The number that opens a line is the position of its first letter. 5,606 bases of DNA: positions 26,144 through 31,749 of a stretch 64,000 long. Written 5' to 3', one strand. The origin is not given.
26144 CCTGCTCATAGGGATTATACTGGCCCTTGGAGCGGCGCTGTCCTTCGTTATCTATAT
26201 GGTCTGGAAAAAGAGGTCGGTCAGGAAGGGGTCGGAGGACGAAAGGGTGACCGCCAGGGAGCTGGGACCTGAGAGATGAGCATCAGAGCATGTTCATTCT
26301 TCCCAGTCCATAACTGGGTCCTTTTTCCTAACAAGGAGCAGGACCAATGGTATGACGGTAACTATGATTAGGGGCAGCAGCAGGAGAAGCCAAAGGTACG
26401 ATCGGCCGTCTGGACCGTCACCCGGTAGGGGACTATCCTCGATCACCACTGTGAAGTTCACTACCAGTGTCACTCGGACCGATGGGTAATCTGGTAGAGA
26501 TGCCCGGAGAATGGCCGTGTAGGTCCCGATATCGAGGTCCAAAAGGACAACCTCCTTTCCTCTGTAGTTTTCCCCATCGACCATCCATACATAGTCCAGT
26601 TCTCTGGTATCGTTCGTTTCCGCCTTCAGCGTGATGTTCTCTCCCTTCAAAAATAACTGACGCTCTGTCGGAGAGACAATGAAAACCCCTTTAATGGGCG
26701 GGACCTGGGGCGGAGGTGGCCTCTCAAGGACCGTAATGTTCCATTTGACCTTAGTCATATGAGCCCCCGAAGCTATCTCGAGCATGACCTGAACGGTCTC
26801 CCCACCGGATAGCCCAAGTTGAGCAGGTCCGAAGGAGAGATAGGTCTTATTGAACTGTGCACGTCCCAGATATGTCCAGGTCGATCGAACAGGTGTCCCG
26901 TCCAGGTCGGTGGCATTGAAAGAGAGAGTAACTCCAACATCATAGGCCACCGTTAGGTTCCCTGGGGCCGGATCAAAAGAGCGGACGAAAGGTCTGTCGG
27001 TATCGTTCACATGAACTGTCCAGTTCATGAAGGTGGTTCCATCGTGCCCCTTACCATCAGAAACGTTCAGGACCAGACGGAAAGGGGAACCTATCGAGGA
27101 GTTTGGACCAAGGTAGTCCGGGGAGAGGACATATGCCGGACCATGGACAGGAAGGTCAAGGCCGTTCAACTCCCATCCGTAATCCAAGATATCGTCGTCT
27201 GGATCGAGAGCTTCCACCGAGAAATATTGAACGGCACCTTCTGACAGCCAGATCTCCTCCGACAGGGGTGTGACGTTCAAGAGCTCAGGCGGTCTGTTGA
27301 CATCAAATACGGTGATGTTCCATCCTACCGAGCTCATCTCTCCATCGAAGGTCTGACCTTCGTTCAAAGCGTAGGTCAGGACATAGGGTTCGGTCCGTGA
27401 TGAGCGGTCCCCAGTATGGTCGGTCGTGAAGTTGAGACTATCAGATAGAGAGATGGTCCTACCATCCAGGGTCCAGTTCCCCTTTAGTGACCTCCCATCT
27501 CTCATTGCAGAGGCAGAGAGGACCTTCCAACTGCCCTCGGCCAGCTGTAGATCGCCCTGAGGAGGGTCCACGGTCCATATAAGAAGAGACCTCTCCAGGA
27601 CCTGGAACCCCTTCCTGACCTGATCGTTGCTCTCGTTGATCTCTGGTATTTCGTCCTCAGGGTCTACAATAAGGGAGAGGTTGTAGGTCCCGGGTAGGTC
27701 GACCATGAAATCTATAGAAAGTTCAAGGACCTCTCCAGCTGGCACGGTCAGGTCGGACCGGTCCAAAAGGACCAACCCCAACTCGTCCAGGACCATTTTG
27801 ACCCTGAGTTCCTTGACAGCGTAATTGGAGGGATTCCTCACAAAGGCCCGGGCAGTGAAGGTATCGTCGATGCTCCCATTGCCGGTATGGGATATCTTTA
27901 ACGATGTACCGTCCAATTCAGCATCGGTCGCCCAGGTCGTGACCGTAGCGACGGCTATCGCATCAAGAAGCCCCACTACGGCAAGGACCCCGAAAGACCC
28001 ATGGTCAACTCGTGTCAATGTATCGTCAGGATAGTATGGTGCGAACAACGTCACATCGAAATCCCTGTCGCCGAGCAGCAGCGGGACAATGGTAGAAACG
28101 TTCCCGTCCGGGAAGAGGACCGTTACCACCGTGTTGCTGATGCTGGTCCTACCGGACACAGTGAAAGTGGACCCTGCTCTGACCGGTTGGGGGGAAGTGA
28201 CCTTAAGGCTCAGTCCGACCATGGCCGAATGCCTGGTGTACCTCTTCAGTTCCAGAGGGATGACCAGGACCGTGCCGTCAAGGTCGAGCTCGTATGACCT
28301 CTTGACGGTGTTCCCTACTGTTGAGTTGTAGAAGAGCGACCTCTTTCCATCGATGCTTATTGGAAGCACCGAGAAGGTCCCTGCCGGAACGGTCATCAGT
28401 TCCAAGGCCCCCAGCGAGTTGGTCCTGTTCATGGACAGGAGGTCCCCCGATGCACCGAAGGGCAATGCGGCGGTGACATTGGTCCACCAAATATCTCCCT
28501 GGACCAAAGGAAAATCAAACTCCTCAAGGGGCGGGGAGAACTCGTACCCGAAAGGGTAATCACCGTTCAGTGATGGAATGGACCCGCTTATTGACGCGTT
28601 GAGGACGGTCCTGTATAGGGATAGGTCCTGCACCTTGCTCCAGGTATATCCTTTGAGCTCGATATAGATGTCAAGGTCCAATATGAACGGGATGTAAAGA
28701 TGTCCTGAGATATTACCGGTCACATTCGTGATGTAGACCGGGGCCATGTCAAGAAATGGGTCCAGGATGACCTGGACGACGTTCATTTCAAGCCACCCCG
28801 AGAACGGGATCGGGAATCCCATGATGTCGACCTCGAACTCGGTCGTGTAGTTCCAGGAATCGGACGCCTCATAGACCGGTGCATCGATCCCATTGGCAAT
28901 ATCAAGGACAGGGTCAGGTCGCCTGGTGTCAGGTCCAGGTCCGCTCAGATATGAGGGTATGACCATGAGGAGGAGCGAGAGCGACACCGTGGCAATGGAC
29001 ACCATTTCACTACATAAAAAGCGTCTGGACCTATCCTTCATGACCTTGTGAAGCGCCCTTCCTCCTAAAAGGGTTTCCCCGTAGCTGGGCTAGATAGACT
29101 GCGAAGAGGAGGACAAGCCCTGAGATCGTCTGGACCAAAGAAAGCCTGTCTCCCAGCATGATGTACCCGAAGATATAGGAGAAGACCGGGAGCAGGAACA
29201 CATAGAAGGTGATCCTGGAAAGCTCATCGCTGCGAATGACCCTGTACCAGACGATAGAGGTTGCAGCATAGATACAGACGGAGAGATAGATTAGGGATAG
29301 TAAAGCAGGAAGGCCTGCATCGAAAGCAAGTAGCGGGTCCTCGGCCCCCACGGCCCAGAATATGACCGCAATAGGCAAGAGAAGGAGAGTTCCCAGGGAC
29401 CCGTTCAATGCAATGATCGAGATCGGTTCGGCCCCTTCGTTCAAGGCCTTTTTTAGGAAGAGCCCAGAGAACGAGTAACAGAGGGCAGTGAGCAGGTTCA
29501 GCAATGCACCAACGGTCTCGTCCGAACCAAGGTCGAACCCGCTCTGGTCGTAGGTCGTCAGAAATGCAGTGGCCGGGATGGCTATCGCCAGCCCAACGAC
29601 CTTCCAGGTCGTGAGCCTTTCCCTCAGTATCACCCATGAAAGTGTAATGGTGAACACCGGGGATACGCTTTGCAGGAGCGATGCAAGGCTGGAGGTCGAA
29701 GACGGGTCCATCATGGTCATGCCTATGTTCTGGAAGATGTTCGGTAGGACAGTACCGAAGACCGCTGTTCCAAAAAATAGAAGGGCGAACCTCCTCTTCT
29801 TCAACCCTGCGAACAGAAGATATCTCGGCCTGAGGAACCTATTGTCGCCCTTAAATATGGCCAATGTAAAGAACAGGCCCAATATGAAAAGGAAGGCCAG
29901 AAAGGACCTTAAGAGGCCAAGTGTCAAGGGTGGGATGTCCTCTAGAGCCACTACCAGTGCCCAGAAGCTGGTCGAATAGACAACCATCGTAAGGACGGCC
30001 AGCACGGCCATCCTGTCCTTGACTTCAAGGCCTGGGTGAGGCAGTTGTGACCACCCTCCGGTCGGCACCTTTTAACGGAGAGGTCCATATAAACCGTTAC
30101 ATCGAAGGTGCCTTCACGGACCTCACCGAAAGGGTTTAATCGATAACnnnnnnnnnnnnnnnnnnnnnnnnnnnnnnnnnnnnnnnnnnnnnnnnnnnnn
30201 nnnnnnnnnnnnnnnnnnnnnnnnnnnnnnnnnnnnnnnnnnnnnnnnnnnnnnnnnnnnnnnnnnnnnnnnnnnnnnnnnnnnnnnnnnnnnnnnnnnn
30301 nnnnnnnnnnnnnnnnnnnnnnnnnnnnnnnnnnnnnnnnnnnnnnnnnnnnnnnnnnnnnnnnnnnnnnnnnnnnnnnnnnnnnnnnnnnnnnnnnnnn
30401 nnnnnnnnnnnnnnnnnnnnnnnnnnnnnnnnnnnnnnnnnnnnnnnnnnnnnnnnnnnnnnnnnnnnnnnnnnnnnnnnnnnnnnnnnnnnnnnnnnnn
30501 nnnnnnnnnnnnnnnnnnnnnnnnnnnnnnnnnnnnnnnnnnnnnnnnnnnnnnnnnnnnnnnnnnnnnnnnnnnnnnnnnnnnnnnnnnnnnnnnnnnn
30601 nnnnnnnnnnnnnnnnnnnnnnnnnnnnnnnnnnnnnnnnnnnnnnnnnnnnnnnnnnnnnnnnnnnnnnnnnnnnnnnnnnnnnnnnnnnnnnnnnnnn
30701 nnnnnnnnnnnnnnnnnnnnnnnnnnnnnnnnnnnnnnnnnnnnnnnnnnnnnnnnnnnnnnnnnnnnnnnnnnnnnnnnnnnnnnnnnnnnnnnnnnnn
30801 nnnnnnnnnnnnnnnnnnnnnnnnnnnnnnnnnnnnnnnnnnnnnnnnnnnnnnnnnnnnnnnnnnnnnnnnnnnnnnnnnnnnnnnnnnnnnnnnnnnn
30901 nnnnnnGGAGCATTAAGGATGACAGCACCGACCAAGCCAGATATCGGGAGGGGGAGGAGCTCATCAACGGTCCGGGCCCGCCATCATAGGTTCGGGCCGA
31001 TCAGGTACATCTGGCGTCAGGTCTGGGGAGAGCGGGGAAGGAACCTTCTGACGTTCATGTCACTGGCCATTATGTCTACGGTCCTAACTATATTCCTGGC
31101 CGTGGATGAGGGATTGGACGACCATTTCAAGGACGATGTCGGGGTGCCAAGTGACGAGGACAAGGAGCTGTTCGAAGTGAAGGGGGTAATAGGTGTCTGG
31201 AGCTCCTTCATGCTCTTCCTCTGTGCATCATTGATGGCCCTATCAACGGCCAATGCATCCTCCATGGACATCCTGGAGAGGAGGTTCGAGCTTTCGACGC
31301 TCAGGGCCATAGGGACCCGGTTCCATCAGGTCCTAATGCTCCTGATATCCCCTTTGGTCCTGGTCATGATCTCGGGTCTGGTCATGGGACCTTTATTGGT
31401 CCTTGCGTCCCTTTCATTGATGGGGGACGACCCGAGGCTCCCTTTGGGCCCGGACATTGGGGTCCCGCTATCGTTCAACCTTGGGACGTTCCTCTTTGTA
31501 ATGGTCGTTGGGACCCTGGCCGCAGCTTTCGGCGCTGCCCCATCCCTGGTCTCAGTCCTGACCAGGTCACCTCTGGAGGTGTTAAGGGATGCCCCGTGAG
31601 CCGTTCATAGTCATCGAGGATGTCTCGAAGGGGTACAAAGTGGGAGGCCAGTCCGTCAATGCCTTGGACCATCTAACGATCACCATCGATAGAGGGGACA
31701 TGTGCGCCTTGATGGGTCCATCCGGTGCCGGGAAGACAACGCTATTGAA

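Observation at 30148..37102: KaiC-like ATPase heads a tightly coupled operon with a MacB/FtsX-type ABC transporter, then translin-like, SepRS and RecJ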

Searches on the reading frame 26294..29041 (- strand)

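Call 3: search_protein_families(library=pfam, proteins=[window:26294-29041:-], max_evalue=0.01)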
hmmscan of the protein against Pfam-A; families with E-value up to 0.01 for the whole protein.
window:26294-29041:- (915 aa): 1 family
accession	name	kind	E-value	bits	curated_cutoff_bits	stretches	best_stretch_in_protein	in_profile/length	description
PF07705.17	CARDB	-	0.00033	21.3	22.7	1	393-474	19-98/101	CARDB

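Call 4: search_protein_families(library=ncbifam, proteins=[window:26294-29041:-], max_evalue=0.01)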
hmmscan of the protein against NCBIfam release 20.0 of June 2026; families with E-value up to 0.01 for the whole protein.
window:26294-29041:- (915 aa): 1 family
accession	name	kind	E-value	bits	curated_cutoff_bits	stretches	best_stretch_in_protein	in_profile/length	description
NF038112.1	myxo_dep_M36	subfamily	5.3e-07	27.2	1500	1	509-820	1215-1511/1604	myxosortase-dependent M36 family metallopeptidase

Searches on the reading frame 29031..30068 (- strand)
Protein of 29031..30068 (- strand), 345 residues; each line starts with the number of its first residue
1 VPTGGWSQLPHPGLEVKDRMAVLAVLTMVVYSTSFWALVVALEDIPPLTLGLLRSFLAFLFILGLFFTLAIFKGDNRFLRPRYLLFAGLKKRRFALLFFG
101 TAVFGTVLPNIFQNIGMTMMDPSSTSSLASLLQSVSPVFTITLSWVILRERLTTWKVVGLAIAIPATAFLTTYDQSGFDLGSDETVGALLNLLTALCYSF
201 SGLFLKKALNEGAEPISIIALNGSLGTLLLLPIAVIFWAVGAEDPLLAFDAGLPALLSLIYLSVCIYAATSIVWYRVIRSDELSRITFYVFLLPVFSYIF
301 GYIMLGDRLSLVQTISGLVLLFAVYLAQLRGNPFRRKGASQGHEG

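Call 3: search_protein_families(library=pfam, proteins=[window:29031-30068:-], max_evalue=0.01)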
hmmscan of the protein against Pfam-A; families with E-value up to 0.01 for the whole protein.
window:29031-30068:- (345 aa): 2 families
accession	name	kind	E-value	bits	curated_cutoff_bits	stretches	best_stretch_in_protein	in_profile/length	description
PF00892.27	EamA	-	2.2e-29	102.9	28.2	2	21-171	4-134/135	EamA-like transporter family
PF03151.22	TPT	-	3.7e-07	30.2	30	1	108-326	77-289/291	Triose-phosphate Transporter family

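Call 4: search_protein_families(library=ncbifam, proteins=[window:29031-30068:-], max_evalue=0.01)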
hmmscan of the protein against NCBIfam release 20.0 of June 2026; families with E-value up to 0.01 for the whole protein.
window:29031-30068:- (345 aa): 3 families
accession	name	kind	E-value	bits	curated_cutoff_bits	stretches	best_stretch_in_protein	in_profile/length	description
TIGR00950.1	2A78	equivalog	1.4e-12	47.6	230.2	1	44-324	15-263/264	carboxylate/amino acid/amine transporter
NF008523.0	PRK11453.1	equivalog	9e-10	38.6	472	1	21-327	6-285/299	O-acetylserine/cysteine exporter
NF050091.1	ArAmAcExpYddG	equivalog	0.0018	17.9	300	1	128-201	93-166/285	aromatic amino acid exporter YddG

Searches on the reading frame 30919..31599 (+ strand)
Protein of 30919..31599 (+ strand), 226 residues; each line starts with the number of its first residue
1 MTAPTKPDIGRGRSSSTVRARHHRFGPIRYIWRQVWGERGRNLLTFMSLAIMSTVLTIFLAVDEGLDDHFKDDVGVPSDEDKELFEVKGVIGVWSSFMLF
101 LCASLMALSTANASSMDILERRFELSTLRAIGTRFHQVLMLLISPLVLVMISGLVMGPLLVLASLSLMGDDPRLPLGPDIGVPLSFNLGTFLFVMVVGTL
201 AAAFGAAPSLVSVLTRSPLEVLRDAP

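Call 3: search_protein_families(library=pfam, proteins=[window:30919-31599:+], max_evalue=0.01)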
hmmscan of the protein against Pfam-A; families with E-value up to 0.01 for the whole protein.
window:30919-31599:+ (226 aa): 1 family
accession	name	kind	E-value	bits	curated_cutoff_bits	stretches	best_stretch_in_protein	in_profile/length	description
PF02687.27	FtsX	-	3.6e-12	46.8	25.5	1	97-218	2-120/120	FtsX-like permease C-terminal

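Call 4: search_protein_families(library=ncbifam, proteins=[window:30919-31599:+], max_evalue=0.01)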
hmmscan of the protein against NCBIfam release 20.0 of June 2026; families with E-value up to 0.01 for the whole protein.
window:30919-31599:+ (226 aa): 1 family
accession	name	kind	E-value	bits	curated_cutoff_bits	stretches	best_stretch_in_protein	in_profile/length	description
NF040927.1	ABC_perm_SloB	subfamily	0.0024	17.7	460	1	134-202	8-75/271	metal ABC transporter permease subunit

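Call 48: search_protein_families(library=padloc, proteins=[window:30919-31599:+], max_evalue=0.001)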
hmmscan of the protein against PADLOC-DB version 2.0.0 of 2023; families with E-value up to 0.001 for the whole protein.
window:30919-31599:+ (226 aa): 0 families
